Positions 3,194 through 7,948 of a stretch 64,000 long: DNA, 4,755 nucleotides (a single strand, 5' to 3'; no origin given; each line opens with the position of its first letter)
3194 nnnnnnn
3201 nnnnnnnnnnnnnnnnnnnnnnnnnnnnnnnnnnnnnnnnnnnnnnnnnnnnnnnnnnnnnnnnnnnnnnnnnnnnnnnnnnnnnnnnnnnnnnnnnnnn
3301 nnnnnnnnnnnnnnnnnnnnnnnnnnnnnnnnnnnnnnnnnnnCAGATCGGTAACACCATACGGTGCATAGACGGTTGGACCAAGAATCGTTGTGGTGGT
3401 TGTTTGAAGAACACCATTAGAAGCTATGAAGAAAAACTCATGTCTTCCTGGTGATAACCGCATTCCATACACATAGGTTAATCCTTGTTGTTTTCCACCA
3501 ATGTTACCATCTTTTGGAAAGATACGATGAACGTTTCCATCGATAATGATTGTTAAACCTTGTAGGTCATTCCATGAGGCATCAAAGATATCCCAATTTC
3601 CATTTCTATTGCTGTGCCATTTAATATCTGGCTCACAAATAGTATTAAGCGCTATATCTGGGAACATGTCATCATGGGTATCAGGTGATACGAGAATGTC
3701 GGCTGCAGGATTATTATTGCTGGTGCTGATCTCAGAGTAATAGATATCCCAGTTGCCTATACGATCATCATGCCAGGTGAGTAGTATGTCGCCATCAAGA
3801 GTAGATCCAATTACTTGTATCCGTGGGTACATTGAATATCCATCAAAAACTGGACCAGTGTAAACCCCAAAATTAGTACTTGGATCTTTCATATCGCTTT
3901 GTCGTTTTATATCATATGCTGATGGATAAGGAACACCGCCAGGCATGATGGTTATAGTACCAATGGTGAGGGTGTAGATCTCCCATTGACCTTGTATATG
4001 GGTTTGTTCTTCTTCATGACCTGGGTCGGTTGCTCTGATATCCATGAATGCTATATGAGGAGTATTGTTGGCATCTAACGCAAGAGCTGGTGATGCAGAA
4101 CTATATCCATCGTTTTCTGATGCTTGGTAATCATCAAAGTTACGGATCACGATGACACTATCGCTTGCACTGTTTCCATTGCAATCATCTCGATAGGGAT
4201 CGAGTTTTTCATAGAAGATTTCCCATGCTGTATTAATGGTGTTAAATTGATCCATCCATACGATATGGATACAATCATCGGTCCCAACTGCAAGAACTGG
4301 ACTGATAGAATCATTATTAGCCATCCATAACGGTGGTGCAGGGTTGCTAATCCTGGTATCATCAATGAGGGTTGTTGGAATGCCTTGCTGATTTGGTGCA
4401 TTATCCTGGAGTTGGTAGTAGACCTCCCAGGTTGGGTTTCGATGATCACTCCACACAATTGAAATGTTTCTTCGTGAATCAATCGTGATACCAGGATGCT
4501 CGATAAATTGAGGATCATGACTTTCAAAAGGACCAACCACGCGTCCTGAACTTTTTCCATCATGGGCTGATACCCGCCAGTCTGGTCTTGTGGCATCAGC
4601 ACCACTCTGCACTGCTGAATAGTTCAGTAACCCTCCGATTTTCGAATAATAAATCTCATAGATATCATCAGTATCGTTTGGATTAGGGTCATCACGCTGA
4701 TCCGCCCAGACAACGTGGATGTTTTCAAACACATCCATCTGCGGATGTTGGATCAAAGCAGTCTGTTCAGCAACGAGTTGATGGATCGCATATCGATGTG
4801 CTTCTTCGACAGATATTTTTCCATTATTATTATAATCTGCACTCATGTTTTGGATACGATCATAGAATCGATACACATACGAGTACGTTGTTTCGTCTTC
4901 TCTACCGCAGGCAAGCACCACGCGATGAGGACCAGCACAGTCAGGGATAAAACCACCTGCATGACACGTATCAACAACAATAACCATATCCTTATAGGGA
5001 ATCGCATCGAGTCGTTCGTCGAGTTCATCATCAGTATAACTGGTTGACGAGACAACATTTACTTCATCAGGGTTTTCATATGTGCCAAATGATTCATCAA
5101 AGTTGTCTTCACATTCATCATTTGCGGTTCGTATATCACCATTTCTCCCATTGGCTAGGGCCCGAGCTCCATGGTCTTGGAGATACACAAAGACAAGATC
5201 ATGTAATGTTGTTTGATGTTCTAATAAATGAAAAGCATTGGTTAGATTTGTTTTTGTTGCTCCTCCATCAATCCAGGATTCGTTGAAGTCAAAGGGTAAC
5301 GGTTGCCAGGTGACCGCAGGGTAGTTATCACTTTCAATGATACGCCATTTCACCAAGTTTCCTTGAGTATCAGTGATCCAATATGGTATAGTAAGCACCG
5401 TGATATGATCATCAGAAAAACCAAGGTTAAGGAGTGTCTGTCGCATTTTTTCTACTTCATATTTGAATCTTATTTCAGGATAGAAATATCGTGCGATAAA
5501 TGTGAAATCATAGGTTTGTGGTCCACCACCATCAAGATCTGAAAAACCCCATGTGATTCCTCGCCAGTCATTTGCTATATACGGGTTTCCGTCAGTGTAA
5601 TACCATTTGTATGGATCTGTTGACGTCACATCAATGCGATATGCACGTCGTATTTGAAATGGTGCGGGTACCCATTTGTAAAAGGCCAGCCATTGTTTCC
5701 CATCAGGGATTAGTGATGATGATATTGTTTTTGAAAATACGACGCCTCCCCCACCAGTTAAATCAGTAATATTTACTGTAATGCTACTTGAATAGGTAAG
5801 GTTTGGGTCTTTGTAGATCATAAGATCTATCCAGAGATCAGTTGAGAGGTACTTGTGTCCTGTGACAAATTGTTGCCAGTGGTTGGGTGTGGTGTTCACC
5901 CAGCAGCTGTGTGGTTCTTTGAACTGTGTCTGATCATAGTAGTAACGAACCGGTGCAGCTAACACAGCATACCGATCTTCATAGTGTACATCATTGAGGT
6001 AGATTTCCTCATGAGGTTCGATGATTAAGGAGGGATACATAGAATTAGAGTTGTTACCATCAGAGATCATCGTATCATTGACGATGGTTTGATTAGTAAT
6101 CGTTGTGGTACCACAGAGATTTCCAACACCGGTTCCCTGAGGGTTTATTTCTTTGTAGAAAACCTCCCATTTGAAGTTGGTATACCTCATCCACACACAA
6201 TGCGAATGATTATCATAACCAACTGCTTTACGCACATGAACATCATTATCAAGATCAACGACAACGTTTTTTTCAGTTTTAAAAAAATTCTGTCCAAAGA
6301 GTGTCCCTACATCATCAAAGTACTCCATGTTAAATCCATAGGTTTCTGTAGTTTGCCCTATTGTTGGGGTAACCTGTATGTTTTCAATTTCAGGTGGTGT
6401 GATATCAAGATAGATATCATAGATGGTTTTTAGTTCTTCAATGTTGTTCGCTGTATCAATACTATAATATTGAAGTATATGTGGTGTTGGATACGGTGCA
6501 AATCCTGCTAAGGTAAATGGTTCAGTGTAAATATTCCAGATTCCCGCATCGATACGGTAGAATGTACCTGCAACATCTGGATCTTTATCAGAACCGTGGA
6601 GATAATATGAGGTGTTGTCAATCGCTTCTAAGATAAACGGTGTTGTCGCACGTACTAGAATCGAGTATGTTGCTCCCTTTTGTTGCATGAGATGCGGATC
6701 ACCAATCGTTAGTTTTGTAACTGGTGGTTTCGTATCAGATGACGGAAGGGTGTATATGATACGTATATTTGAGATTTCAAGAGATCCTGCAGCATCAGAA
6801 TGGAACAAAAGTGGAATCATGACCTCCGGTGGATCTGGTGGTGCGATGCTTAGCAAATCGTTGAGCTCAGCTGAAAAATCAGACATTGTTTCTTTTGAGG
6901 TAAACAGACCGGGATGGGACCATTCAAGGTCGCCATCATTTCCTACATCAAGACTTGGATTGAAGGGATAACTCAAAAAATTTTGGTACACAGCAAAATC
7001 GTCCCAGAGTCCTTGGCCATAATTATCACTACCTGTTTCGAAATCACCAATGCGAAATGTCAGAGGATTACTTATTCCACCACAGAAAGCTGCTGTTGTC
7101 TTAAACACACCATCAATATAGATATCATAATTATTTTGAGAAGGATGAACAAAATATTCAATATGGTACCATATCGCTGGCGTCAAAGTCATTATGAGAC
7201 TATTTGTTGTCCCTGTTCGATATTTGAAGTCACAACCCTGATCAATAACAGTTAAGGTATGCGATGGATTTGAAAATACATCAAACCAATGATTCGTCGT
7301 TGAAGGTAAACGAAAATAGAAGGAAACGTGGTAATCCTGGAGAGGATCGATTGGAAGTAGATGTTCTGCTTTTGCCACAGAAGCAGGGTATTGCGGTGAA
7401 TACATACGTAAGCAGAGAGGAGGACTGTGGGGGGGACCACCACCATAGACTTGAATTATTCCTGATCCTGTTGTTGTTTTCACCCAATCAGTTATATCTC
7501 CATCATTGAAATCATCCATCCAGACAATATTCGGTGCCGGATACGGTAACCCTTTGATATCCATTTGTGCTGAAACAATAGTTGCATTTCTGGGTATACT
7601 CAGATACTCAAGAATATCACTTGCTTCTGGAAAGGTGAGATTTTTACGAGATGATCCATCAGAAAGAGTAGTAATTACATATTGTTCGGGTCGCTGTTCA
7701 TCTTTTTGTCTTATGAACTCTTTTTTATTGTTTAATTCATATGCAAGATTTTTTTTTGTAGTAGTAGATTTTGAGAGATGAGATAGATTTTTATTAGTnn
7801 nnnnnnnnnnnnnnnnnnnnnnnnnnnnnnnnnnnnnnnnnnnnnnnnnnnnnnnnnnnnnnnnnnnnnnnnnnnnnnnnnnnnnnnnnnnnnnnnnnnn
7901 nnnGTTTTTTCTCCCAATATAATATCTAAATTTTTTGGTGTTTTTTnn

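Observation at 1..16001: Tandem array of three co-directional secreted proteins, two of them giant (2532 aa and about 2680 aa), combining lectin, beta-propeller and cysteine-peptidase modules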

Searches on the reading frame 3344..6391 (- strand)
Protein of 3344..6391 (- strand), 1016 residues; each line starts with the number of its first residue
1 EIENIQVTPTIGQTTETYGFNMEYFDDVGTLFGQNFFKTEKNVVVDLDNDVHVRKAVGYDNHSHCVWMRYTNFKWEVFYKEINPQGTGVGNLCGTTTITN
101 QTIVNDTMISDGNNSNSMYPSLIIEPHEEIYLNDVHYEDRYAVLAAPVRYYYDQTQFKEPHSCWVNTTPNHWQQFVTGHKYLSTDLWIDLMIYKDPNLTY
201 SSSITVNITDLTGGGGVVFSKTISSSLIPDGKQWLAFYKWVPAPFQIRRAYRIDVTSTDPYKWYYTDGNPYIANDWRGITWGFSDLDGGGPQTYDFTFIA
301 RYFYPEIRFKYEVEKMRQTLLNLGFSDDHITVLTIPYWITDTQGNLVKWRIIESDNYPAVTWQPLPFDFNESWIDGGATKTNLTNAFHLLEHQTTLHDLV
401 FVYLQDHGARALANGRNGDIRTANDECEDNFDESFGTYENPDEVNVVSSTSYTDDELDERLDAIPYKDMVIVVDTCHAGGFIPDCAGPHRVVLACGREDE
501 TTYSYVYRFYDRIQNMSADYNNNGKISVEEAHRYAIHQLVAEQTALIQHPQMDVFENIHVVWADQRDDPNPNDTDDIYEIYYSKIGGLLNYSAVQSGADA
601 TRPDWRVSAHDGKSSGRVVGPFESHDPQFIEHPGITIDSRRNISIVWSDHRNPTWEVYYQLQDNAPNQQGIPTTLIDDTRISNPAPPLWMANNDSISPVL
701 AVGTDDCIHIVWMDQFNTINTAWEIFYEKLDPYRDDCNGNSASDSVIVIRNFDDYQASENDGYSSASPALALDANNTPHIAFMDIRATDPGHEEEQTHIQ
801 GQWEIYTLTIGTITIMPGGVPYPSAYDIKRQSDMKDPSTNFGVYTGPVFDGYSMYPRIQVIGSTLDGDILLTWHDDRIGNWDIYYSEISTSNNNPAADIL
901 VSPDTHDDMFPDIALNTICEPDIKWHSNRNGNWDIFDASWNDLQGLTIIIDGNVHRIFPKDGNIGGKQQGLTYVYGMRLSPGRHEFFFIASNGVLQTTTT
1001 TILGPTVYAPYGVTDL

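Call 89: predict_structure(alignment_id=A5)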
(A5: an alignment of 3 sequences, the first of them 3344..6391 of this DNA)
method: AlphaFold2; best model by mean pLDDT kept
length: 1016 residues; sequences in the alignment: 3
mean_pLDDT: 27.4   pTM: 0.21
mean pLDDT of the five models: 27.4, 26.6, 25.3, 24.7, 23.0
residues with pLDDT >= 90: 0; 70-90: 0; 50-70: 0; < 50: 1016
segments of 3 or more residues with pLDDT < 50: 1-1016
pLDDT, mean of each block of 10 residues (from residue 1): 22 22 25 24 25 27 30 28 29 26 25 25 24 23 24 28 27 25 28 34 34 30 37 30 23 25 24 23 24 27 30 40 35 29 27 25 25 22 23 21 21 25 27 28 31 36 33 29 27 29 34 42 42 39 29 23 26 26 23 21 23 22 24 30 31 27 25 25 24 28 35 32 35 33 28 27 28 31 31 29 30 26 25 30 23 27 28 27 27 27 25 24 26 26 27 25 24 25 25 22 23 21
secondary structure, 60 per line:
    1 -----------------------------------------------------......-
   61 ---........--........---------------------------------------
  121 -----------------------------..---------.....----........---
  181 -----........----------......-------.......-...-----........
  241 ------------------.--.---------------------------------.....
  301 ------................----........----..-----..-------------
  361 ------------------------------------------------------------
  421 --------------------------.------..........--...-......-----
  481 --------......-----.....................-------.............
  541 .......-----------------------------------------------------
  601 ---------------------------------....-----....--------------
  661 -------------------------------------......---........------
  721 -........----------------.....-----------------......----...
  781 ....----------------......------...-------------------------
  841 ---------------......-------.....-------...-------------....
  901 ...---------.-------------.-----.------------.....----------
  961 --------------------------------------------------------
elements in order (helices of 4 or more, strands of 3 or more residues): E54-59 E64-71 E74-81 E161-165 H170-177 E186-193 E204-209 E217-223 E233-240 E296-300 H307-322 E330-334 H454-463 E470-475 E489-494 H500-520 H528-547 E634-637 E643-646 E698-703 E707-714 E722-729 E746-750 E768-773 E778-784 E801-806 E813-815 E856-861 E869-873 E881-883 E897-903 E946-950

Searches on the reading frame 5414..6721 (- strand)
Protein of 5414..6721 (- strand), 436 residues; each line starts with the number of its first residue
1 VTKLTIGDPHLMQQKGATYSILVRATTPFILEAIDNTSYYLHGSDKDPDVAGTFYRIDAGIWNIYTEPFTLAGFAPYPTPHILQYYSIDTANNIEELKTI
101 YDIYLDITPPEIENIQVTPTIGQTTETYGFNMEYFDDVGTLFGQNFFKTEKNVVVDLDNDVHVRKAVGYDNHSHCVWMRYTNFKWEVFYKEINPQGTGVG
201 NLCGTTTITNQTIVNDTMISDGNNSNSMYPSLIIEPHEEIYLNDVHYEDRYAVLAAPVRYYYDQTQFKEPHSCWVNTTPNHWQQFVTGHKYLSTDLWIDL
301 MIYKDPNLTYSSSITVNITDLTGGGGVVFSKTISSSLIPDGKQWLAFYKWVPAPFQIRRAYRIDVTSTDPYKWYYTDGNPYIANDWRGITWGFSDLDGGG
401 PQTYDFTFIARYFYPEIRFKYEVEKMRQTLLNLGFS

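Call 21: search_protein_families(library=pfam, proteins=[window:5414-6721:-], max_evalue=1)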
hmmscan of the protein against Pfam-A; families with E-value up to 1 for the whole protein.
window:5414-6721:- (436 aa): 1 family
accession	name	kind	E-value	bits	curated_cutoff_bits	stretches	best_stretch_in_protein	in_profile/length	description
PF21451.2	NCAP_ISAV_N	-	0.038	14.7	27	1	124-167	18-62/90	Salmon anemia virus nucleoprotein N-terminal domain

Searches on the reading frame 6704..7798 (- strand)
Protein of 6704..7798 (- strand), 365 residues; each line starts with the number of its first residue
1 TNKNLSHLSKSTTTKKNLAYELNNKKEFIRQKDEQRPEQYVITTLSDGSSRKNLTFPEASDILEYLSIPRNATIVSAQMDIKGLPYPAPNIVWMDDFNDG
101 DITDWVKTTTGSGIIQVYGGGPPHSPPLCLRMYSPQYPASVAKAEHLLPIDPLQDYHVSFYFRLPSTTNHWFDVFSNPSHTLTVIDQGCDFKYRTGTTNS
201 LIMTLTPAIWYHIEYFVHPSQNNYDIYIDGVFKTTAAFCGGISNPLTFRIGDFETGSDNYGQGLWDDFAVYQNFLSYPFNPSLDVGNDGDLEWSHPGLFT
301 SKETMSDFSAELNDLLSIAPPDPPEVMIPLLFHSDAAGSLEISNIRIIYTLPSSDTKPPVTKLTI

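Call 21: search_protein_families(library=pfam, proteins=[window:6704-7798:-], max_evalue=1)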
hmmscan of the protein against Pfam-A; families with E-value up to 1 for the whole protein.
window:6704-7798:- (365 aa): 2 families
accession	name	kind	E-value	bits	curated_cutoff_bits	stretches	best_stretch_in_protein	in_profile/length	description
PF13385.13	Laminin_G_3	-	9.2e-06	26.3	27.6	1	153-276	16-146/151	Concanavalin A-like lectin/glucanases superfamily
PF22585.3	Sialidase-like_CBM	-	0.028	14.8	27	1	185-252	74-143/156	Sialidase-like, CBM domain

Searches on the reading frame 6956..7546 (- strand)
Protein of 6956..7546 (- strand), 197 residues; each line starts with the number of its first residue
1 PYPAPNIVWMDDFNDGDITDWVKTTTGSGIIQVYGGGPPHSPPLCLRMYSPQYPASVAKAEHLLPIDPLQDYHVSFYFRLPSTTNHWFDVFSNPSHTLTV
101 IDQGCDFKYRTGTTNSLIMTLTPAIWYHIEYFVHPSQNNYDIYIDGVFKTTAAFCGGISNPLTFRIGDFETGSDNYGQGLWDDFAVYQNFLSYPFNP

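Call 106: search_solved_structures(query=A6, max_evalue=10)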
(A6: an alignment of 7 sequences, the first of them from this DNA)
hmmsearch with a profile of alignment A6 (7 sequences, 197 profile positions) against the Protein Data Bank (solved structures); distinct sequences matched with E-value up to 10: 0.

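Call 108: search_protein_families(library=pfam, alignment_id=A6, max_evalue=0.1)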
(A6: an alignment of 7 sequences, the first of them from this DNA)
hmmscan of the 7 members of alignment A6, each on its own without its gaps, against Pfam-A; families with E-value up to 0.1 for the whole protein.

A. member 1, seq(197 aa): 2 families
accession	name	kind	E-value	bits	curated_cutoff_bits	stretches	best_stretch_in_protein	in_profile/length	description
PF13385.13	Laminin_G_3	-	2.3e-06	28.3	27.6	1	69-192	16-146/151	Concanavalin A-like lectin/glucanases superfamily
PF22585.3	Sialidase-like_CBM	-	0.0094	16.3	27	1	101-168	74-143/156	Sialidase-like, CBM domain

B. families by the number of members that match (of 7 scanned): 6 families
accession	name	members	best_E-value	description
PF02018.23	CBM_4_9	5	1.2e-05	Carbohydrate binding domain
PF22585.3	Sialidase-like_CBM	4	4.6e-05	Sialidase-like, CBM domain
PF13385.13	Laminin_G_3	1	2.3e-06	Concanavalin A-like lectin/glucanases superfamily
PF24558.1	DUF7604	1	0.023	Domain of unknown function (DUF7604)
PF21466.3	GH101_dom-5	1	0.044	Endo-alpha-N-acetylgalactosaminidase, domain 5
PF17599.7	DUF5495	1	0.051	Family of unknown function (DUF5495)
